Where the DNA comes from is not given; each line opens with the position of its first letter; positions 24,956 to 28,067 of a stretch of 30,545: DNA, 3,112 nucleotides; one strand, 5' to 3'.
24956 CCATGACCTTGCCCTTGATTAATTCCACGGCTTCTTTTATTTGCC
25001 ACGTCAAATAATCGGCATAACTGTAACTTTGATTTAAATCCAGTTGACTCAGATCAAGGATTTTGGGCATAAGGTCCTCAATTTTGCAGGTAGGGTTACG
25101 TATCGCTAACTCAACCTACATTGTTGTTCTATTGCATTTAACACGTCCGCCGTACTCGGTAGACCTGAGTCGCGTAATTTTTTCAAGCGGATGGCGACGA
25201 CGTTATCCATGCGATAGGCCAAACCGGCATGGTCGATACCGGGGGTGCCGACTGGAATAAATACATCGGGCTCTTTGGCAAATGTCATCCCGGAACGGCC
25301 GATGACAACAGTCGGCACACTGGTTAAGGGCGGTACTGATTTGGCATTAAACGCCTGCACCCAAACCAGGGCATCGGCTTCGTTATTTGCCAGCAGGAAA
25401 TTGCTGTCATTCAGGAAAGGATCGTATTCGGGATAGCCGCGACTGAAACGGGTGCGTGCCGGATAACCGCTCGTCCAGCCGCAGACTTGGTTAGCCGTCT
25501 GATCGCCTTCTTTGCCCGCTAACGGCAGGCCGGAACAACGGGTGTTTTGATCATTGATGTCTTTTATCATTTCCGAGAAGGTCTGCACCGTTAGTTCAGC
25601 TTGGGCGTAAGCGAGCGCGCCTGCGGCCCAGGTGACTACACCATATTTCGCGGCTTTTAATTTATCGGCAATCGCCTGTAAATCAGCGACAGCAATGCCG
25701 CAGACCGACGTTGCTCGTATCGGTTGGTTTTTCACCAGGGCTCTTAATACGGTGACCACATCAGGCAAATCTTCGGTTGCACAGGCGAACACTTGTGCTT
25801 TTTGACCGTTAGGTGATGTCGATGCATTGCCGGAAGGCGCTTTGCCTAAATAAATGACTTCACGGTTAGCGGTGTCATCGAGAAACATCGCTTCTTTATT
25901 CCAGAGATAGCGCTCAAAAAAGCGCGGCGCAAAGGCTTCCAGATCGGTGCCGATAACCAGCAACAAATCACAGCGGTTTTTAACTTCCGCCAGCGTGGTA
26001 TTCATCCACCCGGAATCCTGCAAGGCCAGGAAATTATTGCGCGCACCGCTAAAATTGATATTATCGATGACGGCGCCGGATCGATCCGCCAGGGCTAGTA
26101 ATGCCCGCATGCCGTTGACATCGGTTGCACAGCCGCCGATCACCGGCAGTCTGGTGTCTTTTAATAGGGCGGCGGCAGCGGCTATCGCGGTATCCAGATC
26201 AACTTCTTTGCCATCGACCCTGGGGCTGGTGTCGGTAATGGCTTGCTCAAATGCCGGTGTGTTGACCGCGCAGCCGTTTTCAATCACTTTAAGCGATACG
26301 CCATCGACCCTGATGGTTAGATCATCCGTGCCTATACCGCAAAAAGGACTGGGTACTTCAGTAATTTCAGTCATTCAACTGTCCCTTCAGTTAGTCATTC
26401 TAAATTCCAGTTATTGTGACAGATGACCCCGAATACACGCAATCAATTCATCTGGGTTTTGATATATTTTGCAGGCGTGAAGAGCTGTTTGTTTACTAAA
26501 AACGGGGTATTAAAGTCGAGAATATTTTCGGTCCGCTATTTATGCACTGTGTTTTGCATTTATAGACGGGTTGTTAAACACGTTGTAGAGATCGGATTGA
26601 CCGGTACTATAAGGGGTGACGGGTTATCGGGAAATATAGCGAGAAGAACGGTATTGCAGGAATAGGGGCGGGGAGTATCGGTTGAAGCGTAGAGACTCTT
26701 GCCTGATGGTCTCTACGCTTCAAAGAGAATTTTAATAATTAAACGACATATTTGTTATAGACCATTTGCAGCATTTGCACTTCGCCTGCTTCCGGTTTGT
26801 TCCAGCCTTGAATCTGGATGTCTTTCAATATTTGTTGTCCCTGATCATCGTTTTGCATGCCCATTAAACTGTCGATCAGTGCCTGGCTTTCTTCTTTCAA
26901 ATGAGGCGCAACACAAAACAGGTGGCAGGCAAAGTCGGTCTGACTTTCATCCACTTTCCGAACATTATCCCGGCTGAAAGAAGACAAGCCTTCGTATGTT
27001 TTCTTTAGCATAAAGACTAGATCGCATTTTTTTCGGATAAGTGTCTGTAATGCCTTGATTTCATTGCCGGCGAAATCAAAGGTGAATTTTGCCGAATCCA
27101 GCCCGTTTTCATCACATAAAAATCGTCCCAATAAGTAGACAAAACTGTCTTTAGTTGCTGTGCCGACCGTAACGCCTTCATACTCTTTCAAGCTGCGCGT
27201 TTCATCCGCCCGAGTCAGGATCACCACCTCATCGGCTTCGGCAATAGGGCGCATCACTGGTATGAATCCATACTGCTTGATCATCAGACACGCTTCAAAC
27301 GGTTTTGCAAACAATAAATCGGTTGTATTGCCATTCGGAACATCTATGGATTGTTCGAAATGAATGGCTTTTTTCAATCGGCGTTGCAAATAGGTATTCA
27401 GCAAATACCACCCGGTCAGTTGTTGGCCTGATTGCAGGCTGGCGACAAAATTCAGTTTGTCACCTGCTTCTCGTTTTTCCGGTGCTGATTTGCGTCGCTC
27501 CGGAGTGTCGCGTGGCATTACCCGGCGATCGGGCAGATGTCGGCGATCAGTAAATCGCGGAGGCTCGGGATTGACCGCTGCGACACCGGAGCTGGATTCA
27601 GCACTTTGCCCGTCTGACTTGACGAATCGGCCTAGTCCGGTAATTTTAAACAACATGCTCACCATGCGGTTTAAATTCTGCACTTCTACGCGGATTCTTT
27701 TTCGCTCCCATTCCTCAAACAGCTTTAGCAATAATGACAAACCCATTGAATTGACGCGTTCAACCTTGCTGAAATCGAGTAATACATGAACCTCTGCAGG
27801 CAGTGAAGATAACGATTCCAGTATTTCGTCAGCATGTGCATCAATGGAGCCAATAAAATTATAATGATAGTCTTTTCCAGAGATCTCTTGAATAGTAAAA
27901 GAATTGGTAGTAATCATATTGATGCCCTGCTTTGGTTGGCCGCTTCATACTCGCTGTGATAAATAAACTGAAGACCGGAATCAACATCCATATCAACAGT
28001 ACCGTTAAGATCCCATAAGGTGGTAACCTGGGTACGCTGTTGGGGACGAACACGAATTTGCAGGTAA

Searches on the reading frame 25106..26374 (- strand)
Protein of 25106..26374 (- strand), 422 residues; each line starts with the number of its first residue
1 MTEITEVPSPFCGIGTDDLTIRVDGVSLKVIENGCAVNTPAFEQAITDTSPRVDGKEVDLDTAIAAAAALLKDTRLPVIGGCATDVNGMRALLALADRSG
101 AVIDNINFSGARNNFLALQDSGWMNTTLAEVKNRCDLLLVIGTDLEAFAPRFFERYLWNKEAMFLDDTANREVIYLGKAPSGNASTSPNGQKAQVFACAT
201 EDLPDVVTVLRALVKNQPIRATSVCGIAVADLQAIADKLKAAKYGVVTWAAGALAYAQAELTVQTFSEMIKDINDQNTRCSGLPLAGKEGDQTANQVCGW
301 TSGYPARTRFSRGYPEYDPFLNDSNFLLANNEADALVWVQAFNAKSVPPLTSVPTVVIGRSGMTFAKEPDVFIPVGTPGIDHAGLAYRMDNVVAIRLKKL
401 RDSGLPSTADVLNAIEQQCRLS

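Call 4: search_protein_families(library=pfam, proteins=[window:25106-26374:-], max_evalue=0.01)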
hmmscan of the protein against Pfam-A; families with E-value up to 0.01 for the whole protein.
window:25106-26374:- (422 aa): 1 family
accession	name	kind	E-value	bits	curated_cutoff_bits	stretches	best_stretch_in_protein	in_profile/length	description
PF00205.28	TPP_enzyme_M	-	0.0029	17.8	30.4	0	64-147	1-90/137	Thiamine pyrophosphate enzyme, central domain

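Call 5: search_protein_families(library=ncbifam, proteins=[window:25106-26374:-], max_evalue=0.01)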
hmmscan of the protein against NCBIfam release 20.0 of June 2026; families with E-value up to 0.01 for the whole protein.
window:25106-26374:- (422 aa): 4 families
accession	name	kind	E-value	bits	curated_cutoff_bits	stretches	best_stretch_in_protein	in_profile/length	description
TIGR03129.1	one_C_dehyd_B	equivalog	4.1e-107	358.3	327.8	1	7-417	2-419/421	formylmethanofuran dehydrogenase subunit B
TIGR01973.1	NuoG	equivalog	8e-09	34.8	470.05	1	56-302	283-503/606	NADH-quinone oxidoreductase subunit NuoG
NF006122.0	PRK08266.1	subfamily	0.0056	15.2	571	1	55-148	187-277/543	hypothetical protein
NF010374.0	PRK13800.1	equivalog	0.0077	14.5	1196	0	204-296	782-874/898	fumarate reductase/succinate dehydrogenase flavoprotein subunit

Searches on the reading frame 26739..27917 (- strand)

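Call 4: search_protein_families(library=pfam, proteins=[window:26739-27917:-], max_evalue=0.01)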
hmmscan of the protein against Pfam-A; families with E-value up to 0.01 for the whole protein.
window:26739-27917:- (392 aa): 3 families
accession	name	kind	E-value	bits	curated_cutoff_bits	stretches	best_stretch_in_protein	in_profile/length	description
PF12974.12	Phosphonate-bd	-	1.3e-23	84.1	27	1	162-375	7-237/242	ABC transporter, phosphonate, periplasmic substrate-binding protein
PF01740.26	STAS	-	2.3e-10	40.6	22.6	1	19-100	13-98/106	STAS domain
PF13466.11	STAS_2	-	6.3e-09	36.3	29.2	1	28-95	11-79/80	STAS domain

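Call 5: search_protein_families(library=ncbifam, proteins=[window:26739-27917:-], max_evalue=0.01)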
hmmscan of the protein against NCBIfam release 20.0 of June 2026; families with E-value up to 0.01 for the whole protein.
window:26739-27917:- (392 aa): 4 families
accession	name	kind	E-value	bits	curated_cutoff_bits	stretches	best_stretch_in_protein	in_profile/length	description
TIGR00377.1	ant_ant_sig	superfamily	5.3e-09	35.9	53.45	1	20-101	17-102/108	anti-sigma factor antagonist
NF033618.0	mlaB_1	equivalog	0.00018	21.9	90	1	46-95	39-88/94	lipid asymmetry maintenance protein MlaB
TIGR02886.1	spore_II_AA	equivalog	0.00028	20.8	114.75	1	42-105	39-102/106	anti-sigma F factor antagonist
NF045601.2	BstB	equivalog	0.0036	16.6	350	1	214-372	87-249/267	sterol transporter periplasmic substrate-binding protein BstB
